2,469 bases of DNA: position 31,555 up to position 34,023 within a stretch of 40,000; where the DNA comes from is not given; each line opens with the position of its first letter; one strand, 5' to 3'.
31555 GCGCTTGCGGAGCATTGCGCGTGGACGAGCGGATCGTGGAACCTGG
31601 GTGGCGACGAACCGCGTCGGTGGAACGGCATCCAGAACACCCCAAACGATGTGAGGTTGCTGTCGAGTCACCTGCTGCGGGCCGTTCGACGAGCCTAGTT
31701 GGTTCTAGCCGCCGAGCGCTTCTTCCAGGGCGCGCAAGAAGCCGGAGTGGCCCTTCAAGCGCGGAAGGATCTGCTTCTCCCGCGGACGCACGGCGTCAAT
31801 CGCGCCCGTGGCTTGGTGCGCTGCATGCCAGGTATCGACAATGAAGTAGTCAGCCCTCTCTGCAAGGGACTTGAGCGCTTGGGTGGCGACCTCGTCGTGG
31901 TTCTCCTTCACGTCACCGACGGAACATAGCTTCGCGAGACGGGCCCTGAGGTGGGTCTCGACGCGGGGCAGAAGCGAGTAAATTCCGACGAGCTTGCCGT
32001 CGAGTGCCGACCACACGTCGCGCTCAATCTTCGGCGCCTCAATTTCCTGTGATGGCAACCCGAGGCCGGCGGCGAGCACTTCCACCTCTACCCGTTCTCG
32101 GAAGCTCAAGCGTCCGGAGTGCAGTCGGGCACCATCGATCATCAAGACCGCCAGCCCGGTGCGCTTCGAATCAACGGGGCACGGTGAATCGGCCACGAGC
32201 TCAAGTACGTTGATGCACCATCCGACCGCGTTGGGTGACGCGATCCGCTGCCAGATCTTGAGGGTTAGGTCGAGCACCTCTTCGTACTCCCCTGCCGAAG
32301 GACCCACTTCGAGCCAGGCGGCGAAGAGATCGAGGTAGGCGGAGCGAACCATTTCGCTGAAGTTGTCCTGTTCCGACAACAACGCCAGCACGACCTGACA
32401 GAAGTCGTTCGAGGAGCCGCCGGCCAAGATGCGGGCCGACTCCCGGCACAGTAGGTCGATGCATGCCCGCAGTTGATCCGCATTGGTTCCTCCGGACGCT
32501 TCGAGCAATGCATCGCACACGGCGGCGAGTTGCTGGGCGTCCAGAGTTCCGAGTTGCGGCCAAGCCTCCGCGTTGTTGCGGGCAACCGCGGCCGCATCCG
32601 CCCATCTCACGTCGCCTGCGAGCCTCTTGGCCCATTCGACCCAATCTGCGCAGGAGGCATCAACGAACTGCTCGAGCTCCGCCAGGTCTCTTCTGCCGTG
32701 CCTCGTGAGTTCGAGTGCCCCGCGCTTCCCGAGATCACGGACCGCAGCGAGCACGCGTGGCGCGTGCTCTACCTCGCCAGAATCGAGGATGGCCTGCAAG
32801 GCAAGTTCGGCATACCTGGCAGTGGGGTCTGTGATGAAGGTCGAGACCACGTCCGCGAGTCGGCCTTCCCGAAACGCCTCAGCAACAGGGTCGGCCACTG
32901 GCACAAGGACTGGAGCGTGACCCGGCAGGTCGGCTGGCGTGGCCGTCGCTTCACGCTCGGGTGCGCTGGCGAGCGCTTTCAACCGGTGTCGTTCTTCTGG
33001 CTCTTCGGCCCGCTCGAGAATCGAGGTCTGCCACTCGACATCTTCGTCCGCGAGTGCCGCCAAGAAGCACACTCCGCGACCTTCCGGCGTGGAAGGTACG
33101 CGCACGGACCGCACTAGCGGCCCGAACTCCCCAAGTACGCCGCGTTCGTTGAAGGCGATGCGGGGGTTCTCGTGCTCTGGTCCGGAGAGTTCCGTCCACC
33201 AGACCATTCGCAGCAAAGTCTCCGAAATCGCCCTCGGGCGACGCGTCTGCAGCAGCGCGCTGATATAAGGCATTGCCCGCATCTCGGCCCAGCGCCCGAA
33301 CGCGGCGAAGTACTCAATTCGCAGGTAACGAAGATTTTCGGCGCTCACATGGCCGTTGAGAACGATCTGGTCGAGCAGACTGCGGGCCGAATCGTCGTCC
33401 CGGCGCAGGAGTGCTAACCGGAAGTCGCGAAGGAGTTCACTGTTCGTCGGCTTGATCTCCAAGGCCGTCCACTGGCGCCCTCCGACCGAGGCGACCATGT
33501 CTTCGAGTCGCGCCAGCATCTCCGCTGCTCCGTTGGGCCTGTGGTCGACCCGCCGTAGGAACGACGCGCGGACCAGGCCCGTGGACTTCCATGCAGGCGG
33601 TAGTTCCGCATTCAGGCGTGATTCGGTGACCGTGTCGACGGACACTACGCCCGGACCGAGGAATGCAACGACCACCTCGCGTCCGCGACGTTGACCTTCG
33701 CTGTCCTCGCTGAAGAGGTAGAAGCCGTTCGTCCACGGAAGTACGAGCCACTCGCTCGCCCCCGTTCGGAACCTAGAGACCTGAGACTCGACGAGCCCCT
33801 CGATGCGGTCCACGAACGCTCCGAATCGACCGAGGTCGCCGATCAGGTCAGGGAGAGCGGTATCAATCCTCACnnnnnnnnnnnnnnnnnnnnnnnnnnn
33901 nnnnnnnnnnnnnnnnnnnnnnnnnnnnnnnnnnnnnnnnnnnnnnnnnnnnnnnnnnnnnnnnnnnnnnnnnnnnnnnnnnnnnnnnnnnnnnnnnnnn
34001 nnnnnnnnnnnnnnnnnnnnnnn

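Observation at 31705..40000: Operon of at least five coupled genes (two helical proteins, giant DEVH helicase, single-HKD PLD, 722-aa orphan) as the probable restriction arm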

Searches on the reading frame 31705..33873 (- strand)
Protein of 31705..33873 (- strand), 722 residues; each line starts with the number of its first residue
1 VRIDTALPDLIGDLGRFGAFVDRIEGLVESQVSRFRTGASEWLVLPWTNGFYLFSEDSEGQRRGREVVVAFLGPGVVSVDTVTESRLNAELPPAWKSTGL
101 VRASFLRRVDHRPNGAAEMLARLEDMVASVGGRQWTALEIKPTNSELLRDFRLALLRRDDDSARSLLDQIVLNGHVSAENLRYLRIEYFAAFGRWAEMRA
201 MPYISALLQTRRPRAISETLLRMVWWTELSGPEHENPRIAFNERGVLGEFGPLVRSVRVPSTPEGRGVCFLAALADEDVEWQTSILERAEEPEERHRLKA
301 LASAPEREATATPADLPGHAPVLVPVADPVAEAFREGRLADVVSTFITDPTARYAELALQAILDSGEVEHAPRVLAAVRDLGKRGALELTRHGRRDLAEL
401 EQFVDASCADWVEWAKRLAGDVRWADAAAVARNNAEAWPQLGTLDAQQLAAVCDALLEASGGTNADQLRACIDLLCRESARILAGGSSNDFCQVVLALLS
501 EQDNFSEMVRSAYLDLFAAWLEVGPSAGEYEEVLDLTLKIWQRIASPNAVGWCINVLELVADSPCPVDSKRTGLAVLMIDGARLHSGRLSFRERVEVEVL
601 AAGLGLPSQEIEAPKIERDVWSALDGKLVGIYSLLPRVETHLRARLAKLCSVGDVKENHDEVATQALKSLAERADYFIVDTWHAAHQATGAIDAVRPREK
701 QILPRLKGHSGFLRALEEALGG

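Call 5: search_protein_families(library=ncbifam, proteins=[window:31705-33873:-], max_evalue=0.01)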
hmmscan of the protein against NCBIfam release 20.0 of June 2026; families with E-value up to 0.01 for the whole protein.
window:31705-33873:- (722 aa): 1 family
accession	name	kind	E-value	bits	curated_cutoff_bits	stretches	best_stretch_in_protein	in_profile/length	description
NF041061.1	DpdD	equivalog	1.8e-135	453.5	300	1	26-715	24-704/704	protein DpdD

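Call 6: search_protein_families(library=pfam, proteins=[window:31705-33873:-], max_evalue=0.01)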
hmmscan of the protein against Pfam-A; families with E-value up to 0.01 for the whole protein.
window:31705-33873:- (722 aa): 0 families

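Call 7: search_protein_families(library=padloc, proteins=[window:31705-33873:-], max_evalue=0.01)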
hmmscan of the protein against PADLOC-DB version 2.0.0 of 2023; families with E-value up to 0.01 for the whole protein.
window:31705-33873:- (722 aa): 13 families
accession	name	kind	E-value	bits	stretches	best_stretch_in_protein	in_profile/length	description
PDLC02825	DpdD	-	2.4e-140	467.5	1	10-720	8-709/714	DpdD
PDLC02839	DpdD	-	2.6e-36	123.6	1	52-720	65-669/676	DpdD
PDLC02833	DpdD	-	7e-28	95.4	2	408-722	442-770/773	DpdD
PDLC02836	DpdD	-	7.5e-27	92.1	2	407-718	435-747/753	DpdD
PDLC02826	DpdD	-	1.2e-26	91.2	2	502-716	504-723/729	DpdD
PDLC02829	DpdD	-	1.1e-17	62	1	146-718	151-709/714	DpdD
PDLC02834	DpdD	-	1.3e-16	58.2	1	62-719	72-707/712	DpdD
PDLC02824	DpdD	-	4.2e-15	52.7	2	507-696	533-719/753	DpdD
PDLC02837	DpdD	-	6.1e-14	50.3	1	609-720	38-147/148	DpdD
PDLC02835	DpdD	-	9.5e-13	45.2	2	511-719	542-762/764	DpdD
PDLC02832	DpdD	-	2.7e-12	43.9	1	618-717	632-729/733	DpdD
PDLC02838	DpdD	-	4.2e-07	27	1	145-223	162-240/538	DpdD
PDLC02831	DpdD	-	0.0012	15.2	1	627-696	663-732/755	DpdD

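Call 36: search_solved_structures(query=window:31705-33873:-, max_evalue=1)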
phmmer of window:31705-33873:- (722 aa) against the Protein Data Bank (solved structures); distinct sequences matched with E-value up to 1: 0.

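Call 38: find_homologous_proteins(query=window:31705-33873:-, max_evalue=0.00001)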
Query window:31705-33873:- (722 aa): 106 proteins with E <= 0.00001 among 8000 candidates.
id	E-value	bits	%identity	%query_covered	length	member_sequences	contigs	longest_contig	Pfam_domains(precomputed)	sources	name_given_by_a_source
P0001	0.0e+0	1561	100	97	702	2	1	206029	PF28109.1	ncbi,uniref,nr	ncbi:protein DpdD [Nocardioides pelophilus]|uniref:protein DpdD n=1 Tax=Nocardioides pelophilus TaxI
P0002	0.0e+0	1413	88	100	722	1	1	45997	PF28109.1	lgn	-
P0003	0.0e+0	1318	81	100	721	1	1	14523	PF28109.1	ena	-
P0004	0.0e+0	1206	75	100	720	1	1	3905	PF28109.1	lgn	-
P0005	0.0e+0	1086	69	100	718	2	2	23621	PF28109.1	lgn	-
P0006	0.0e+0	1049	67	100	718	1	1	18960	PF28109.1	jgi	jgi:hypothetical protein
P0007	0.0e+0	1045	67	99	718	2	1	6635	PF28109.1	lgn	-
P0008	0.0e+0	1039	66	100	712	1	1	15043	PF28109.1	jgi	jgi:hypothetical protein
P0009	0.0e+0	1035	65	100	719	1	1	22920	PF28109.1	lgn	-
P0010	0.0e+0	1031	66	99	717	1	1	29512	PF28109.1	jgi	jgi:hypothetical protein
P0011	0.0e+0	1030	66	100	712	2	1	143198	PF28109.1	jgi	jgi:hypothetical protein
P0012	0.0e+0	1025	65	100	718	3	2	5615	PF28109.1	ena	-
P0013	0.0e+0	1024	66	100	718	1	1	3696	PF28109.1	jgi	jgi:hypothetical protein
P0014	0.0e+0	1020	64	100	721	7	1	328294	PF28109.1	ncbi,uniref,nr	ncbi:protein DpdD [Nocardioides sp. SYSU D00065]|uniref:protein DpdD n=1 Tax=Nocardioides sp. SYSU D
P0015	0.0e+0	1015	64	100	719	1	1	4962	PF28109.1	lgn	-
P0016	2.7e-298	1010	64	100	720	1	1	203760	PF28109.1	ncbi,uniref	ncbi:protein DpdD [Nocardioides sp. SYSU DS0663]|uniref:protein DpdD n=1 Tax=Nocardioides sp. SYSU D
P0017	1.4e-296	1004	64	100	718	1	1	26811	PF28109.1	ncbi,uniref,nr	ncbi:protein DpdD [Gordonia bronchialis]|uniref:protein DpdD n=1 Tax=Gordonia bronchialis TaxID=2054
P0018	2.5e-295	1000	64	100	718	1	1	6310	PF28109.1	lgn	-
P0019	5.1e-295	999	64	100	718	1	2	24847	PF28109.1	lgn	-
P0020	5.3e-294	995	63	100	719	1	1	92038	PF28109.1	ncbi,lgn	ncbi:protein DpdD [Gordonia sp. NPDC003422]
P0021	1.3e-293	994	63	100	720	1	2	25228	PF28109.1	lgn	-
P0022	3.0e-293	993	63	100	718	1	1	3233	PF28109.1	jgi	jgi:hypothetical protein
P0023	4.4e-293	992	64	100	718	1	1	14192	PF28109.1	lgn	-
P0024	2.6e-291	986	63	100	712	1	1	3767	PF28109.1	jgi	jgi:hypothetical protein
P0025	8.8e-291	985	64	99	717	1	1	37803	PF28109.1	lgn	-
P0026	1.6e-290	984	62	100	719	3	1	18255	PF28109.1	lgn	-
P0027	3.8e-289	979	62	100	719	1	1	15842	PF28109.1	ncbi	-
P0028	1.7e-288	977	62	100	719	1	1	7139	PF28109.1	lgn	-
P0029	1.2e-287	974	62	100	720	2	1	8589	PF28109.1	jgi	-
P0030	2.8e-286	970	63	100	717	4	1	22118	PF28109.1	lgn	-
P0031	5.8e-285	965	61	100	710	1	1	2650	PF28109.1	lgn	-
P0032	2.2e-284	964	63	97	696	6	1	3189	PF28109.1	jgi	jgi:hypothetical protein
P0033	4.9e-282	956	61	100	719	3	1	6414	PF28109.1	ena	-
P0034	5.8e-282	956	61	100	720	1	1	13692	PF28109.1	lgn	-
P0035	2.8e-281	953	61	100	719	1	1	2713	PF28109.1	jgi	jgi:hypothetical protein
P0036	1.3e-279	948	61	100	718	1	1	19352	PF28109.1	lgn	-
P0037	2.4e-276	937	67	90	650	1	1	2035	PF28109.1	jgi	jgi:hypothetical protein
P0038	3.2e-276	937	61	100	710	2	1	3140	PF28109.1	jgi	jgi:hypothetical protein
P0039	1.9e-272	924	60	99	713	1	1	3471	PF28109.1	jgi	jgi:hypothetical protein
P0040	5.5e-272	923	60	100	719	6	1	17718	PF28109.1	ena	-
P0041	1.3e-271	921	58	100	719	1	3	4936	PF28109.1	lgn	-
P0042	4.1e-270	916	59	100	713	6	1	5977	PF28109.1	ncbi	-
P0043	1.2e-268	912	60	100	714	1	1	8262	PF28109.1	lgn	-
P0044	1.7e-266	904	60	100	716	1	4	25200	PF28109.1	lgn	-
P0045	1.8e-266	904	58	100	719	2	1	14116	PF28109.1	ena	-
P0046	2.3e-264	897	60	100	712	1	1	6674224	PF28109.1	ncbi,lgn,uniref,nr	ncbi:protein DpdD [Mycolicibacterium fortuitum]|uniref:protein DpdD n=1 Tax=Mycolicibacterium fortui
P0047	5.3e-264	896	59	100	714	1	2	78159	PF28109.1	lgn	-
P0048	1.0e-262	892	57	100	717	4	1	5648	PF28109.1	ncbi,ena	-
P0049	1.3e-261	888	58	100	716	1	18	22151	PF28109.1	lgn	-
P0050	9.0e-261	886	59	100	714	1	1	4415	PF28109.1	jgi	jgi:hypothetical protein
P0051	1.8e-260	885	58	100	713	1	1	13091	PF28109.1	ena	-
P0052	6.0e-260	883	59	100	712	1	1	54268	PF28109.1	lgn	-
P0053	1.0e-259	882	57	100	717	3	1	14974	PF28109.1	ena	-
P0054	1.2e-257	875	56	100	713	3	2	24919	PF28109.1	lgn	-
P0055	6.5e-257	873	57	100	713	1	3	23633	PF28109.1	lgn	-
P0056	4.1e-255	867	57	100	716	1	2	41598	PF28109.1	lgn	-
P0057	5.4e-255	866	56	100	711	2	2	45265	PF28109.1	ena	-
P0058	7.1e-254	863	58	100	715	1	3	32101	PF28109.1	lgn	-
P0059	8.3e-254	863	55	100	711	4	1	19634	PF28109.1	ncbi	-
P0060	1.1e-253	862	56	99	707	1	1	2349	PF28109.1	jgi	-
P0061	1.2e-252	859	56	100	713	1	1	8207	PF28109.1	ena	-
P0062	2.2e-252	858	57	100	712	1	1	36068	PF28109.1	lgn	-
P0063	6.5e-250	850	55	100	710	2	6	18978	PF28109.1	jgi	-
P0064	6.5e-250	850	57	100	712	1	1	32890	PF28109.1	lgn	-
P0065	6.9e-250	850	56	100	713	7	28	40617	PF28109.1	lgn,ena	-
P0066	1.9e-248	845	58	94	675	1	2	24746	PF28109.1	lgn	-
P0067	6.3e-247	840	55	100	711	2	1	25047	PF28109.1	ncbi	-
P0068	7.5e-245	833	55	100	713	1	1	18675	PF28109.1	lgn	-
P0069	3.6e-244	831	55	100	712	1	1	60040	PF28109.1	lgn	-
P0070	5.8e-244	830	56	99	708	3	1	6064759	PF28109.1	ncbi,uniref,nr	ncbi:protein DpdD [Mycolicibacterium phocaicum]|uniref:protein DpdD n=1 Tax=Mycolicibacterium phocai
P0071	7.3e-243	826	56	100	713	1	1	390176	PF28109.1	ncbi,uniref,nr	ncbi:protein DpdD [Mycolicibacterium arenosum]|uniref:Uncharacterized protein n=1 Tax=Mycolicibacter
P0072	1.9e-240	818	55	100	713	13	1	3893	PF28109.1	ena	-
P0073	3.7e-240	817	64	82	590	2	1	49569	PF28109.1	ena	-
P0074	1.5e-238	812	55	99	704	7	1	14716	PF28109.1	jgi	jgi:hypothetical protein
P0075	3.1e-236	804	55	99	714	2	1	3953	PF28109.1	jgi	jgi:hypothetical protein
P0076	8.0e-235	800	61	84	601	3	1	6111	PF28109.1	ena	-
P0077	1.3e-231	789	61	83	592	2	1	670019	PF28109.1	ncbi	-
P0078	1.6e-231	789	53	100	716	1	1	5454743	PF28109.1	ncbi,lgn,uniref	ncbi:hypothetical protein Rruber_01409 [Rhodococcus ruber]|uniref:protein DpdD n=1 Tax=Rhodococcus r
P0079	1.2e-230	786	55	91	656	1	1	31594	PF28109.1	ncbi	-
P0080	4.5e-225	768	53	100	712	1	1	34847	PF28109.1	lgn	-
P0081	1.2e-224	766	51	100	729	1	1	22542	PF28109.1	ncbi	-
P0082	5.3e-221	754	51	100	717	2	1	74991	PF28109.1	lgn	-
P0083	3.4e-209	715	56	83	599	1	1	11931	PF28109.1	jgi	jgi:hypothetical protein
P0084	2.4e-208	712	48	98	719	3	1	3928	PF28109.1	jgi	jgi:hypothetical protein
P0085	4.5e-206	705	56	83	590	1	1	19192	PF28109.1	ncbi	ncbi:MAG: protein DpdD, partial [Actinomycetota bacterium]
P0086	6.6e-197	674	46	100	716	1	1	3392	PF28109.1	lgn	-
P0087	4.9e-193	662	48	90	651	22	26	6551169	PF28109.1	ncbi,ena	-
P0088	2.0e-176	607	45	98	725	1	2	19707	PF28109.1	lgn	-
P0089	1.3e-174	601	45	100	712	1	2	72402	PF28109.1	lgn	-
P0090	8.8e-174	598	45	100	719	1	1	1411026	PF28109.1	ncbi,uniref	ncbi:protein DpdD [Kribbella lupini]|uniref:Uncharacterized protein n=1 Tax=Kribbella lupini TaxID=2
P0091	2.3e-168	580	44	100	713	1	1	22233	PF28109.1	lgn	-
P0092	7.6e-168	578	43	100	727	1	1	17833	PF28109.1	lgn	-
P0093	3.7e-167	576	43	100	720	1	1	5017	PF28109.1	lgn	-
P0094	1.0e-166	575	43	100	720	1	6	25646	PF28109.1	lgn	-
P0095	2.2e-166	574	43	98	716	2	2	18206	PF28109.1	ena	-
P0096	2.8e-151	524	41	100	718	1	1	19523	PF28109.1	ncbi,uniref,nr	ncbi:hypothetical protein KBX06_26890 [Micromonospora sp. C31]|uniref:protein DpdD n=1 Tax=Micromono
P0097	6.9e-149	516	41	100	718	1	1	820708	PF28109.1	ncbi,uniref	ncbi:protein DpdD [Micromonospora sp. NPDC051227]|uniref:protein DpdD n=1 Tax=Micromonospora sp. NPD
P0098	1.1e-144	502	42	100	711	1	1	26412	PF28109.1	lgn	-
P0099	2.4e-144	501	40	100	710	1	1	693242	PF28109.1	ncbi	ncbi:protein DpdD [Lentzea sp. NPDC055074]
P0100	8.9e-144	499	42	100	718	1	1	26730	PF28109.1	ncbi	ncbi:MAG: protein DpdD [Pseudonocardiaceae bacterium]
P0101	4.7e-143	496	40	99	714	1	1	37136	PF28109.1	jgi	jgi:hypothetical protein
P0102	1.0e-142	495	40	98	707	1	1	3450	PF28109.1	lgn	-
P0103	1.6e-141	491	41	100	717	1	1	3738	PF28109.1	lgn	-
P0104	2.0e-141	491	41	100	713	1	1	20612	PF28109.1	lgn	-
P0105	3.8e-140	487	40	99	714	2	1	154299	PF28109.1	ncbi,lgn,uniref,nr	ncbi:hypothetical protein SAMN05216266_11699 [Amycolatopsis marina]|uniref:Uncharacterized protein n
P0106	1.6e-135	472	40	99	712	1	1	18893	PF28109.1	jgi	jgi:hypothetical protein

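Call 39: find_encoding_contigs(protein=P0001, flank=10000, max_places=3)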
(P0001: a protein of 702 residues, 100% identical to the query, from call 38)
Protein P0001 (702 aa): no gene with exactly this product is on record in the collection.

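Call 40: find_encoding_contigs(protein=P0002, flank=10000, max_places=2)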
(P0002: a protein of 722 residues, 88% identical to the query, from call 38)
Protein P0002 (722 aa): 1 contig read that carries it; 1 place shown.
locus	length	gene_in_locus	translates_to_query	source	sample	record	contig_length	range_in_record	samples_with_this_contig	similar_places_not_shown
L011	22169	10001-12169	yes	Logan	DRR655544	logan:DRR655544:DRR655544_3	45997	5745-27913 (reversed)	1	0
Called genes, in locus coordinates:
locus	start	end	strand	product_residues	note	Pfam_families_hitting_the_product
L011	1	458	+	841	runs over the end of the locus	PF00270:DEAD, PF04851:ResIII, PF00271:Helicase_C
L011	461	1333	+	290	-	PF28110:DpdG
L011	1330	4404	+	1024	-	PF13191:AAA_16 (faint), PF13401:AAA_22 (weak)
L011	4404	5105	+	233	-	-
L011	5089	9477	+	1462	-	PF00270:DEAD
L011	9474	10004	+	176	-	-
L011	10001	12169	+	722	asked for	PF28109:DpdD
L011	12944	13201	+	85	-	PF00872:Transposase_mut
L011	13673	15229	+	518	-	-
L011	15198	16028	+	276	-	PF01844:HNH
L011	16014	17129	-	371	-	PF14072:DndB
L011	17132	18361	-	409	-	PF01702:TGT (weak)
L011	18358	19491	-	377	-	PF14072:DndB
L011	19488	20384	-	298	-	-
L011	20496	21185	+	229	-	PF00733:Asn_synthase, PF06508:QueC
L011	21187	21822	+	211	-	PF04055:Radical_SAM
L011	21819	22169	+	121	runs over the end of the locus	PF01242:PTPS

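Call 50: predict_structure(alignment_id=A1)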
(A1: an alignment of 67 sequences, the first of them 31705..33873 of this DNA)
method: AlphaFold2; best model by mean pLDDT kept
length: 722 residues; sequences in the alignment: 67
mean_pLDDT: 88.5   pTM: 0.53
mean pLDDT of the five models: 88.5, 87.9, 86.7, 85.8, 83.9
residues with pLDDT >= 90: 450; 70-90: 237; 50-70: 14; < 50: 21
segments of 3 or more residues with pLDDT < 50: 136-139, 309-325
pLDDT, mean of each block of 10 residues (from residue 1): 88 89 93 85 92 92 92 91 92 92 93 88 91 54 82 90 92 87 94 92 85 88 93 80 89 89 95 94 94 91 67 39 59 82 92 92 84 91 91 87 83 95 90 90 93 97 95 96 83 94 90 94 90 95 93 93 90 97 92 94 92 81 94 89 92 94 92 95 79 91 87 91 76
secondary structure, 60 per line:
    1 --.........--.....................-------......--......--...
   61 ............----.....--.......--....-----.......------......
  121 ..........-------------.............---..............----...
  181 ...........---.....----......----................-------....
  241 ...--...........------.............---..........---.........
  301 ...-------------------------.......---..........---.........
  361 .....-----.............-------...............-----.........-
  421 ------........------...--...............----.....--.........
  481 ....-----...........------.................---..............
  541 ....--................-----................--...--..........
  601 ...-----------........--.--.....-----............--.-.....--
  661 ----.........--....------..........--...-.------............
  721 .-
elements in order (helices of 4 or more, strands of 3 or more residues): H3-11 H14-34 E42-47 E50-55 H58-72 E77-81 H84-90 H93-96 E102-108 H115-130 H144-156 H160-173 H178-191 H195-199 H204-209 H214-229 H237-243 H246-256 H263-275 H279-288 H292-303 H329-335 H339-348 H352-365 H371-383 H391-405 H411-419 H427-434 H446-460 H465-469 H472-484 H490-500 H507-523 H527-544 H547-562 H568-583 H591-603 H615-622 E628-632 H638-649 E654-658 H665-673 E676-679 H686-695 H709-721
